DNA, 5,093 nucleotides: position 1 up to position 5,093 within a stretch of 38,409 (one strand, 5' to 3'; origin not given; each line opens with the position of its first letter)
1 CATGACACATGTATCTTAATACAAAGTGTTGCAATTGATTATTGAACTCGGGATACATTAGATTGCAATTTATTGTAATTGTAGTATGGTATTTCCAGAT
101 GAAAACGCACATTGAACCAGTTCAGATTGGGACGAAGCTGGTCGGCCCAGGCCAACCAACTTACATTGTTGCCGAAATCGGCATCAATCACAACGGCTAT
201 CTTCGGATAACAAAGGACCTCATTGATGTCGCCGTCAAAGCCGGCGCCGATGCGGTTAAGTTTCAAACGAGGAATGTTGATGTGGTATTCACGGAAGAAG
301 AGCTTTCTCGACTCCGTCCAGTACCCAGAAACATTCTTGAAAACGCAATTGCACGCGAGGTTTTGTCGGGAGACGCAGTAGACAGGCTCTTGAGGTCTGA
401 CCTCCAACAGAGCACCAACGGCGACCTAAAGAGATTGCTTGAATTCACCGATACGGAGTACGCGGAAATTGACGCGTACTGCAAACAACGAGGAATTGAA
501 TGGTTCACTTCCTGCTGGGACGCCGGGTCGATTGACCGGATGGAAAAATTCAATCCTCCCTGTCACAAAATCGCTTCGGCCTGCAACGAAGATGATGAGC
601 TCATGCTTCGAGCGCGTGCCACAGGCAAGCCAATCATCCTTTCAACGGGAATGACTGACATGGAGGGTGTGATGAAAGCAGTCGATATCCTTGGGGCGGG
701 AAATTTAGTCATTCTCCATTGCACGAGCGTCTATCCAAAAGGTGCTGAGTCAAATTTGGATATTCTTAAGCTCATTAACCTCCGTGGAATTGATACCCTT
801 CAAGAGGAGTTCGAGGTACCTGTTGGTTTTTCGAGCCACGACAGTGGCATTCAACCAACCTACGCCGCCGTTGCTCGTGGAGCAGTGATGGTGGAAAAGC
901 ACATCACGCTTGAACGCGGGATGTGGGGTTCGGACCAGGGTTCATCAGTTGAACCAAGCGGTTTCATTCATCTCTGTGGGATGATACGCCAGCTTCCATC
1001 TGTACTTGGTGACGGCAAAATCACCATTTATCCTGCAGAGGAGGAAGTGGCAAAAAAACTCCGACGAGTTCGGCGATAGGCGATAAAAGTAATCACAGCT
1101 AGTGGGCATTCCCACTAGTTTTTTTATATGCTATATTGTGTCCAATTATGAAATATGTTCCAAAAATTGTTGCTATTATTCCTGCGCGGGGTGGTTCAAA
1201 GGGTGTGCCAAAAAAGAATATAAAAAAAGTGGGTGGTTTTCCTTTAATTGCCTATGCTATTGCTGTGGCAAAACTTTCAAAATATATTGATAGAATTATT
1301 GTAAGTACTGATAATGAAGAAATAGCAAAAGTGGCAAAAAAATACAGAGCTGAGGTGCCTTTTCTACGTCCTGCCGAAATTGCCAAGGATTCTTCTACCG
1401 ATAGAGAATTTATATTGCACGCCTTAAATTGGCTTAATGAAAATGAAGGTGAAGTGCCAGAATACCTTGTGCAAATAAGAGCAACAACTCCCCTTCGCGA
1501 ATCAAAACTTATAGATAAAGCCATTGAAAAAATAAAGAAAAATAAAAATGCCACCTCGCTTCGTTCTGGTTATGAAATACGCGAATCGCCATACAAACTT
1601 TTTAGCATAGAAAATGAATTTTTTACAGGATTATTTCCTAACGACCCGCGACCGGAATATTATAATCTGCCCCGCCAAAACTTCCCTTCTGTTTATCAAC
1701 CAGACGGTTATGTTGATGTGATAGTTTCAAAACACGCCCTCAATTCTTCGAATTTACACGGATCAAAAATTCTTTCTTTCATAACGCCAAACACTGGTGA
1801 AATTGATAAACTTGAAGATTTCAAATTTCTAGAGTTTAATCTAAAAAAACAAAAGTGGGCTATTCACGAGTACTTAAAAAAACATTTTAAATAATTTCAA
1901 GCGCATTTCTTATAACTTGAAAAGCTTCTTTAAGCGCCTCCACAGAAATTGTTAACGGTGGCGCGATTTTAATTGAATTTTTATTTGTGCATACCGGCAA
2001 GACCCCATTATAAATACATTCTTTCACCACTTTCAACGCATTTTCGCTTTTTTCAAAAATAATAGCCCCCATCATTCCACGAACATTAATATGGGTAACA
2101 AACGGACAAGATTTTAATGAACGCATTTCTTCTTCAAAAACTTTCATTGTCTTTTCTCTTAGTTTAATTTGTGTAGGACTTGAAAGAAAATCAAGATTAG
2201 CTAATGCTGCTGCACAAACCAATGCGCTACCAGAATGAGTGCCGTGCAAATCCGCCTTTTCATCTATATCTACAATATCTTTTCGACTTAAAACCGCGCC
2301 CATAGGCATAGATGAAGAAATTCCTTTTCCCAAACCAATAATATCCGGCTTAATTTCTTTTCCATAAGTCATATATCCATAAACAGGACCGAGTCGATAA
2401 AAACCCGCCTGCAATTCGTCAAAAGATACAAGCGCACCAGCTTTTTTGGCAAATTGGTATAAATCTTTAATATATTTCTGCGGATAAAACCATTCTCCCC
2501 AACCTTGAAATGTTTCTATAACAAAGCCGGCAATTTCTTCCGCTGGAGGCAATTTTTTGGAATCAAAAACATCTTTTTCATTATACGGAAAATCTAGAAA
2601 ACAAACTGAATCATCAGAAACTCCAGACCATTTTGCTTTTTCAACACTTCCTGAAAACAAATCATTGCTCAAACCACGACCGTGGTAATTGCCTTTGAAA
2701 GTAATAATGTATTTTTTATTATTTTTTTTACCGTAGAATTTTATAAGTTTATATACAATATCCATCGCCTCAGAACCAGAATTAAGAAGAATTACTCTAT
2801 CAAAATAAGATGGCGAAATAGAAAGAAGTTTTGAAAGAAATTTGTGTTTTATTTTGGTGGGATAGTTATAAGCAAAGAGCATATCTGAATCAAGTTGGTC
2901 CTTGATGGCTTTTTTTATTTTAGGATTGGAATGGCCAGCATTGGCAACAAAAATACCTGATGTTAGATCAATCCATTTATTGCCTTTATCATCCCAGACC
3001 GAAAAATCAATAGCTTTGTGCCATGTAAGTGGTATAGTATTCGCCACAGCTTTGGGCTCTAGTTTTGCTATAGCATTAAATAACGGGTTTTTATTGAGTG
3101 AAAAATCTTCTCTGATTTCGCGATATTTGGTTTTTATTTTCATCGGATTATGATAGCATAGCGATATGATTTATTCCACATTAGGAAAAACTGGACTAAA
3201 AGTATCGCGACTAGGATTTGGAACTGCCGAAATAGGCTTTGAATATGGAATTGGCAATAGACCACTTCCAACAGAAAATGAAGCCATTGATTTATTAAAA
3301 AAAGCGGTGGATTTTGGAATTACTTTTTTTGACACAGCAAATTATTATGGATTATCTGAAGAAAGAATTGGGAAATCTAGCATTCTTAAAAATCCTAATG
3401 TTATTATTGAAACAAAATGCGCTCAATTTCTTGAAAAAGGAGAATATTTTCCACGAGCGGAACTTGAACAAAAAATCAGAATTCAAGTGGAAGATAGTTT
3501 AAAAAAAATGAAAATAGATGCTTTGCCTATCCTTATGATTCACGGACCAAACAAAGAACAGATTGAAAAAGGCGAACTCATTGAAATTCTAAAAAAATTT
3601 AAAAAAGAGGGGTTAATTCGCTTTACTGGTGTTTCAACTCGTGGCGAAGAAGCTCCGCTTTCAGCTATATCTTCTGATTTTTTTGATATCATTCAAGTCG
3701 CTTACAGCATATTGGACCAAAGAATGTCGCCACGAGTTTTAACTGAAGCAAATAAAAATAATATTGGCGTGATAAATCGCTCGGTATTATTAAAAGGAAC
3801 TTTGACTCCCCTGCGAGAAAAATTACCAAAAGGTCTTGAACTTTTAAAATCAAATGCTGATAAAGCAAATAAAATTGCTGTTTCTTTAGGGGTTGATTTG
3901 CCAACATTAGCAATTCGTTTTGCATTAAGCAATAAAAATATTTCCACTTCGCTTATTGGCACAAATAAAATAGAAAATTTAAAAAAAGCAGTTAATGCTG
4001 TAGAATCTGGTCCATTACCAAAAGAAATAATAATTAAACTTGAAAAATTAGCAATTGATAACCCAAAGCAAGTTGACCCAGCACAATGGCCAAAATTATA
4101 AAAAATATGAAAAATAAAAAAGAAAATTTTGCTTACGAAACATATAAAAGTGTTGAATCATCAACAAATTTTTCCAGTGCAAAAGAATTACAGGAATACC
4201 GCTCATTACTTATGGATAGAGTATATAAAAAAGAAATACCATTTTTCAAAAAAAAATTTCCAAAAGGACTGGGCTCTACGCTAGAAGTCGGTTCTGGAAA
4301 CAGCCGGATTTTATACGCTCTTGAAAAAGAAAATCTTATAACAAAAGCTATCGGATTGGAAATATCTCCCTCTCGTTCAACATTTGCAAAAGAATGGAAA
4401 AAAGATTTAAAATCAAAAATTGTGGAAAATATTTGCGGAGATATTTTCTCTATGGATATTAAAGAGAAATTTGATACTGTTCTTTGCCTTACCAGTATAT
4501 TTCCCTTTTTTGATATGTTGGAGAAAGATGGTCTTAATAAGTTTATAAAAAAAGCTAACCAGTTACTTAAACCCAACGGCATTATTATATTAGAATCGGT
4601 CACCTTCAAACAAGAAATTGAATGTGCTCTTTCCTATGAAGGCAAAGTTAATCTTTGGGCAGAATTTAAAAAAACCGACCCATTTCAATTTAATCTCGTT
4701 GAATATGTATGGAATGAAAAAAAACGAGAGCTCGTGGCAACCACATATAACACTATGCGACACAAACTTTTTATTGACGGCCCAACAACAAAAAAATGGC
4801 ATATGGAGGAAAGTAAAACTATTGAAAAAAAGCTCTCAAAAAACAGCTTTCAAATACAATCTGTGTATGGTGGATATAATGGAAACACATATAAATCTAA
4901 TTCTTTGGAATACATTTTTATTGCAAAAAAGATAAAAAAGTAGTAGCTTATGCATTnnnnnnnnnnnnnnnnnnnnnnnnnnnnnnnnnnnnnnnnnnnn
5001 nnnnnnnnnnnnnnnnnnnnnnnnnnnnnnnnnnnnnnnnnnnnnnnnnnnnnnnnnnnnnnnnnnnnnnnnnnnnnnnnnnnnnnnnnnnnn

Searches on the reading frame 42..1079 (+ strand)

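Call 8: search_protein_families(library=ncbifam, proteins=[window:42-1079:+], max_evalue=0.001)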
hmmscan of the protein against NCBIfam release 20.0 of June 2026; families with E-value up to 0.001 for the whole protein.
window:42-1079:+ (345 aa): 2 families
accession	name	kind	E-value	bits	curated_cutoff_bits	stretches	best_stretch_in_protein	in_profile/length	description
TIGR03569.1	NeuB_NnaB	equivalog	4.4e-63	213.3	399.65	2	123-338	61-274/329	N-acetylneuraminate synthase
TIGR03586.1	PseI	equivalog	2.9e-50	171.3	340.25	2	142-336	81-271/327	pseudaminic acid synthase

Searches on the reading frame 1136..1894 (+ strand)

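Call 7: search_protein_families(library=pfam, proteins=[window:1136-1894:+], max_evalue=0.001)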
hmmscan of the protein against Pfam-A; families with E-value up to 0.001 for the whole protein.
window:1136-1894:+ (252 aa): 1 family
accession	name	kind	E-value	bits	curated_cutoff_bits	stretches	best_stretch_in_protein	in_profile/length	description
PF02348.25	CTP_transf_3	-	8.7e-27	94.8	22.6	1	12-152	1-135/217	Cytidylyltransferase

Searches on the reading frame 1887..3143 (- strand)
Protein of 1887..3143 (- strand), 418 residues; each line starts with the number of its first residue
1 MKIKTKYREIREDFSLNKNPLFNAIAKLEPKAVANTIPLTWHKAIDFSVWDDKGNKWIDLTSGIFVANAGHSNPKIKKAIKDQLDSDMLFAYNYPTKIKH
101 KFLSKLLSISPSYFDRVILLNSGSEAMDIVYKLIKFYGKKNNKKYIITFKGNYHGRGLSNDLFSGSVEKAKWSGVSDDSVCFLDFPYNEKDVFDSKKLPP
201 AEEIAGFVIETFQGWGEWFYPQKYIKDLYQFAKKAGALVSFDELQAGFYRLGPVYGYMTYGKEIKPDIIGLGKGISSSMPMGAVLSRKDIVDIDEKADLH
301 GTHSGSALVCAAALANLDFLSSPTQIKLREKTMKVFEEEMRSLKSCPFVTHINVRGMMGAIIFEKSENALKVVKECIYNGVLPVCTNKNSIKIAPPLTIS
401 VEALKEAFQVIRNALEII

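Call 7: search_protein_families(library=pfam, proteins=[window:1887-3143:-], max_evalue=0.001)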
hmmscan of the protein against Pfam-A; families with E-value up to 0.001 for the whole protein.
window:1887-3143:- (418 aa): 1 family
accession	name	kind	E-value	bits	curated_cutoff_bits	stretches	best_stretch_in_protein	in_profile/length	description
PF00202.27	Aminotran_3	-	8e-63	212.9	30.5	1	36-415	8-403/403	Aminotransferase class-III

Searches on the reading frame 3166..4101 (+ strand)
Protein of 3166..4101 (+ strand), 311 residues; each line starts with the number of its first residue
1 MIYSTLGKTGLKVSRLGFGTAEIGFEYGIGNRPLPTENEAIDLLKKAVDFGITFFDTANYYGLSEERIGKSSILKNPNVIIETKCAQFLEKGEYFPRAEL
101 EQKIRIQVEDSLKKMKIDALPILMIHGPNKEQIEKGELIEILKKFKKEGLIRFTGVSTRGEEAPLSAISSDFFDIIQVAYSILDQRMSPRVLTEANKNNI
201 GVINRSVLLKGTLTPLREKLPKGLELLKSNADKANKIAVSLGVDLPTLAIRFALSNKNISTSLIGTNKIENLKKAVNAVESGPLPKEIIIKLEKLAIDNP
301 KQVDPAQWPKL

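Call 7: search_protein_families(library=pfam, proteins=[window:3166-4101:+], max_evalue=0.001)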
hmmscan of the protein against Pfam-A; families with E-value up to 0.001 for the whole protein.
window:3166-4101:+ (311 aa): 1 family
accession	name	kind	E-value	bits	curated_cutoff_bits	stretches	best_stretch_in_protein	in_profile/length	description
PF00248.27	Aldo_ket_red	-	1.4e-40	139.6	24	1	15-295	1-289/291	Aldo/keto reductase family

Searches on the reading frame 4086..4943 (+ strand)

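Call 7: search_protein_families(library=pfam, proteins=[window:4086-4943:+], max_evalue=0.001)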
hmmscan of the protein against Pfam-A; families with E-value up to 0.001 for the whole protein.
window:4086-4943:+ (285 aa): 6 families
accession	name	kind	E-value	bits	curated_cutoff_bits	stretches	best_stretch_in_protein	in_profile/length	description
PF13847.12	Methyltransf_31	-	4.5e-12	46.3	27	1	64-179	6-119/145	Methyltransferase domain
PF08241.18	Methyltransf_11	-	9e-10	39.5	21.2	1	66-169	1-95/95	Methyltransferase domain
PF13649.12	Methyltransf_25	-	1.8e-08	35.4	27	1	66-165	2-97/97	Methyltransferase domain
PF08242.18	Methyltransf_12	-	1.7e-07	32.3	30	1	66-167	1-98/98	Methyltransferase domain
PF02353.26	CMAS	-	0.00059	19.7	27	1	65-179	66-174/273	Mycolic acid cyclopropane synthetase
PF13489.12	Methyltransf_23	-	0.00096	19.4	27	0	43-173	5-120/164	Methyltransferase domain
